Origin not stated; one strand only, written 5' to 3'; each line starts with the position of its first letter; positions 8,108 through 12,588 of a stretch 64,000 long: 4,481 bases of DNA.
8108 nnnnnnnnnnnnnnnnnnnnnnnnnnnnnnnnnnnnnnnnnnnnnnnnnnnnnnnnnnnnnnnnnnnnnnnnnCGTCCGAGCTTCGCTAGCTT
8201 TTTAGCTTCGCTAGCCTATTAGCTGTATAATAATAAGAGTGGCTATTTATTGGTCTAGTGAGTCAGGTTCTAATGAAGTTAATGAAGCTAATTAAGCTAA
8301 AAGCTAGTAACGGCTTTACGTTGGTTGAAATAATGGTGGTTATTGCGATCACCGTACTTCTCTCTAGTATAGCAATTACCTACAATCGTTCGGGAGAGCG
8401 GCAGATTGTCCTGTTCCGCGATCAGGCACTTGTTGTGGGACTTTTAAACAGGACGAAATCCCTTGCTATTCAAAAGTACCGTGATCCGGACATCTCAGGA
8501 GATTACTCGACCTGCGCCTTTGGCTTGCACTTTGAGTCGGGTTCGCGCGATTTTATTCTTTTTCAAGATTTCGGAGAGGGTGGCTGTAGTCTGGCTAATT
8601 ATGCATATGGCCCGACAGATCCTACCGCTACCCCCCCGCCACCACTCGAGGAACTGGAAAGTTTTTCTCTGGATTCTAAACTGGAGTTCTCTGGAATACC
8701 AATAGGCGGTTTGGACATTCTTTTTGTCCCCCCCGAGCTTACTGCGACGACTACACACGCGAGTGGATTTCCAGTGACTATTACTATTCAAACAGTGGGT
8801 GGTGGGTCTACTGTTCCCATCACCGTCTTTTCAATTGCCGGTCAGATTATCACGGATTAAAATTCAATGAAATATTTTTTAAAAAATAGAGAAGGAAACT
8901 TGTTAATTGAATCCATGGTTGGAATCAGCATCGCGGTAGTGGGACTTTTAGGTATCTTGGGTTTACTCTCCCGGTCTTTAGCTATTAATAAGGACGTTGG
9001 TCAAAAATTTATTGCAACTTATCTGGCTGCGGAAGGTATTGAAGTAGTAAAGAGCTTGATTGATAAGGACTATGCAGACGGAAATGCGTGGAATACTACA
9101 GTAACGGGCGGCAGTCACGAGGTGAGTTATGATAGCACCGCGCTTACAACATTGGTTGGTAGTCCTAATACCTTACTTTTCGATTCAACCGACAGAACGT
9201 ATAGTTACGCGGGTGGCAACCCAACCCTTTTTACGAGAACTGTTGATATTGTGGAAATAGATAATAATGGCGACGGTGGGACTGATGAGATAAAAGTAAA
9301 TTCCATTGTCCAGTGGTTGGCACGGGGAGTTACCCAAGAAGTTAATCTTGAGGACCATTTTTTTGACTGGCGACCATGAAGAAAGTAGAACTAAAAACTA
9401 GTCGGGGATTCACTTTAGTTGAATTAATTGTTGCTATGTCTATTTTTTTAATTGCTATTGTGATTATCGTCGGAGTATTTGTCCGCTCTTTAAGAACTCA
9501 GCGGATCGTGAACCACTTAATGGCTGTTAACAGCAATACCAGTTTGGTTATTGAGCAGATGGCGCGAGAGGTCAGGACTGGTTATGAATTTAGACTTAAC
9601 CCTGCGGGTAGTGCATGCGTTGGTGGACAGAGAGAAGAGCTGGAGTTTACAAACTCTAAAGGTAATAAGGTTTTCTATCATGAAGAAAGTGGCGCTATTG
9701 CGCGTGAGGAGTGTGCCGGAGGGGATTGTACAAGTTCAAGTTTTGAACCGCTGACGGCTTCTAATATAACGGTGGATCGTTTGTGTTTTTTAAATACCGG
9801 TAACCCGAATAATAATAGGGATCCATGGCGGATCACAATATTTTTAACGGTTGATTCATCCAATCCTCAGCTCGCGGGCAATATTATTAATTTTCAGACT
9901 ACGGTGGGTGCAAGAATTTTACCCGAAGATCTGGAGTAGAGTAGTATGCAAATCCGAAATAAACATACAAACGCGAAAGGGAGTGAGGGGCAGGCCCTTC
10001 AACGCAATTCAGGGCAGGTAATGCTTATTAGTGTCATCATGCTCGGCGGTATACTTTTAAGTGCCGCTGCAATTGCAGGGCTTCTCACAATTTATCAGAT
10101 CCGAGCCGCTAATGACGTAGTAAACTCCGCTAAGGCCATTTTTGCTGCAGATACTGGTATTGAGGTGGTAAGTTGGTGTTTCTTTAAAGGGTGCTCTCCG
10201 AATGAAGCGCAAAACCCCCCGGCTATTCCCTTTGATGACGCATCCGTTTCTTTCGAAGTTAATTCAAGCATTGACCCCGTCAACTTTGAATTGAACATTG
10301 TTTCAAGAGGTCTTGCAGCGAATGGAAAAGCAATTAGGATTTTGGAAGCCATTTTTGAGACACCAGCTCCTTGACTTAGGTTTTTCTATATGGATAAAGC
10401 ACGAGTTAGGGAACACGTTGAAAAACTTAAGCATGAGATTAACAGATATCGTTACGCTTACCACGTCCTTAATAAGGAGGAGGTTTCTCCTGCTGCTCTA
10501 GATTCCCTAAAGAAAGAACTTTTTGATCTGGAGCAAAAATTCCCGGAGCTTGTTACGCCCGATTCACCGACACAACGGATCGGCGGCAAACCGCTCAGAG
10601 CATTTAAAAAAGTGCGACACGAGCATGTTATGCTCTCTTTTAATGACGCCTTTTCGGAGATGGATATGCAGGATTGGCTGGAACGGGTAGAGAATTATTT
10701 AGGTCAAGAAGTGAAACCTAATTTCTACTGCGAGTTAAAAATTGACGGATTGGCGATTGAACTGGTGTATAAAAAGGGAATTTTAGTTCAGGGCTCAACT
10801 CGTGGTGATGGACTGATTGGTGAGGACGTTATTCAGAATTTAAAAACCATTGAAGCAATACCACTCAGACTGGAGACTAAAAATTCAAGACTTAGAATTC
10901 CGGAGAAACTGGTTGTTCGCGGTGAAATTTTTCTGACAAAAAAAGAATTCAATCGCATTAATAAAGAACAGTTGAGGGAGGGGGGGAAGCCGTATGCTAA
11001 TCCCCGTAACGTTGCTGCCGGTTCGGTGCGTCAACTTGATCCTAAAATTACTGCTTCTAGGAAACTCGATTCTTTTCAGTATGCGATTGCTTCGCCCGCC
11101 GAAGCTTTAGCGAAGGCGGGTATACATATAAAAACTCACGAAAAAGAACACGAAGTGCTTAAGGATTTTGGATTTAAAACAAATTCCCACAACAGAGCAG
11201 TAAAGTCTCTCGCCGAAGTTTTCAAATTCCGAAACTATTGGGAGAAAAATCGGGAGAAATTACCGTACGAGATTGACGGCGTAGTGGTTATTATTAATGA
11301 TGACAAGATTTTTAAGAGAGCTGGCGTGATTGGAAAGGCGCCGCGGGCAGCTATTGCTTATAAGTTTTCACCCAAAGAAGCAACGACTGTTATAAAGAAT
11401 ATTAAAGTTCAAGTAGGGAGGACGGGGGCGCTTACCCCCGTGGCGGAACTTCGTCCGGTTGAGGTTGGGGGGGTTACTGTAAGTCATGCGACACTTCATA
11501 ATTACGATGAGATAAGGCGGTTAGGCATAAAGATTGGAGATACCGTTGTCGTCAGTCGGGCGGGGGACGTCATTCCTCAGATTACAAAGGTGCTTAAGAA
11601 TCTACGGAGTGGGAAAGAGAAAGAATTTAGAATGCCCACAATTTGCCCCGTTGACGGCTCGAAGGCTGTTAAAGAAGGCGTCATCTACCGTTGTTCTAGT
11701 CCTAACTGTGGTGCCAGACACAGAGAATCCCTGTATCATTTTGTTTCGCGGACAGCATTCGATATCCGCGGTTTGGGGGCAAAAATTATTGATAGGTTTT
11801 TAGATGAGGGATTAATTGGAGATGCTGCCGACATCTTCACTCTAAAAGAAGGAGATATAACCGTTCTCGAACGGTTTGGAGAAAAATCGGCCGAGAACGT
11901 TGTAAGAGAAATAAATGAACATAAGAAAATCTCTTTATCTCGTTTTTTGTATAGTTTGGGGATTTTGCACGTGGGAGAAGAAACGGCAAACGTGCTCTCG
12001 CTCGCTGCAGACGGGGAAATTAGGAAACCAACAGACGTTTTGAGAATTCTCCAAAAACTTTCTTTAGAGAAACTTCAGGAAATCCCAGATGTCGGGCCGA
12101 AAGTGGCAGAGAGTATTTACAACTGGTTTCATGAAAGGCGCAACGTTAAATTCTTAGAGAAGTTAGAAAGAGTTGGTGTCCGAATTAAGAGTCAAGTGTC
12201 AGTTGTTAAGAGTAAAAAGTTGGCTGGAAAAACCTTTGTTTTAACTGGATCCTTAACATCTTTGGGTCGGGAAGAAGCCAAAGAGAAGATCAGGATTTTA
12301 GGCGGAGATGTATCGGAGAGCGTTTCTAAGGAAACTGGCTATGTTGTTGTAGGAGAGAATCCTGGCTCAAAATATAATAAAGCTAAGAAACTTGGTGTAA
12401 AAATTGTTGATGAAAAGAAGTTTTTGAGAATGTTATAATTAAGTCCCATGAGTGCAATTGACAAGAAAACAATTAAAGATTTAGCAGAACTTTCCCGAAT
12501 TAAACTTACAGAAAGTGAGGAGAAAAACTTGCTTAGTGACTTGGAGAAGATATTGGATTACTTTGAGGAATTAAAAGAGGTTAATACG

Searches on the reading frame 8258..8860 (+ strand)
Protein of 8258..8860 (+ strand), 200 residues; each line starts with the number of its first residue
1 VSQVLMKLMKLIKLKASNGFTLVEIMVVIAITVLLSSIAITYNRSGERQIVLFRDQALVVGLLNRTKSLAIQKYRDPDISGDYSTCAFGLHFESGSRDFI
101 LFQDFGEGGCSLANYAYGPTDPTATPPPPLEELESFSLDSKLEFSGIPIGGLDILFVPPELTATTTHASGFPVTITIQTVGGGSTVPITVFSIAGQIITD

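Call 80: search_protein_families(library=pfam, proteins=[window:8258-8860:+], max_evalue=0.00001)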
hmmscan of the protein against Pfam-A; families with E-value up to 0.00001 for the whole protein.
window:8258-8860:+ (200 aa): 1 family
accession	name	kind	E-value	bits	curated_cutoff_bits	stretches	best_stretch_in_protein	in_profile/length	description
PF07963.17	N_methyl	-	2.5e-06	27.3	21.2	1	15-39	2-26/27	Prokaryotic N-terminal methylation motif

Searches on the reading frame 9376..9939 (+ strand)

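Call 80: search_protein_families(library=pfam, proteins=[window:9376-9939:+], max_evalue=0.00001)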
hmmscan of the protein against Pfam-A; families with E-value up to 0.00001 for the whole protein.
window:9376-9939:+ (187 aa): 1 family
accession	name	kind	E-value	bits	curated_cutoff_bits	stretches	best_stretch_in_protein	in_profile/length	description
PF07963.17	N_methyl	-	4.7e-07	29.5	21.2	1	7-31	2-26/27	Prokaryotic N-terminal methylation motif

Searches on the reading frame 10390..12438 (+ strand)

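Call 80: search_protein_families(library=pfam, proteins=[window:10390-12438:+], max_evalue=0.00001)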
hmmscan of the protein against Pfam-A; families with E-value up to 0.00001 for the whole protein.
window:10390-12438:+ (682 aa): 6 families
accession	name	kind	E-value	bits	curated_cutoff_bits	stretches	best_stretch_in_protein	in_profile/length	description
PF01653.23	DNA_ligase_aden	-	6e-88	295.1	27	1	71-329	3-253/253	NAD-dependent DNA ligase adenylation domain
PF03120.22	DNA_ligase_OB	-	1e-33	115.4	32.9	1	332-409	1-78/79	NAD-dependent DNA ligase OB-fold domain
PF00533.33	BRCT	-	3.3e-17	62.9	21.3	1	607-679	2-75/78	BRCA1 C Terminus (BRCT) domain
PF12826.13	HHH_2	-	6.6e-14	52.3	27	1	518-587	1-62/64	Helix-hairpin-helix motif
PF14520.12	HHH_5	-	1.5e-09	38.6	27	0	458-509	6-56/57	Helix-hairpin-helix domain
PF12738.14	PTCB-BRCT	-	4.4e-07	30.3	22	1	625-673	11-59/63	twin BRCT domain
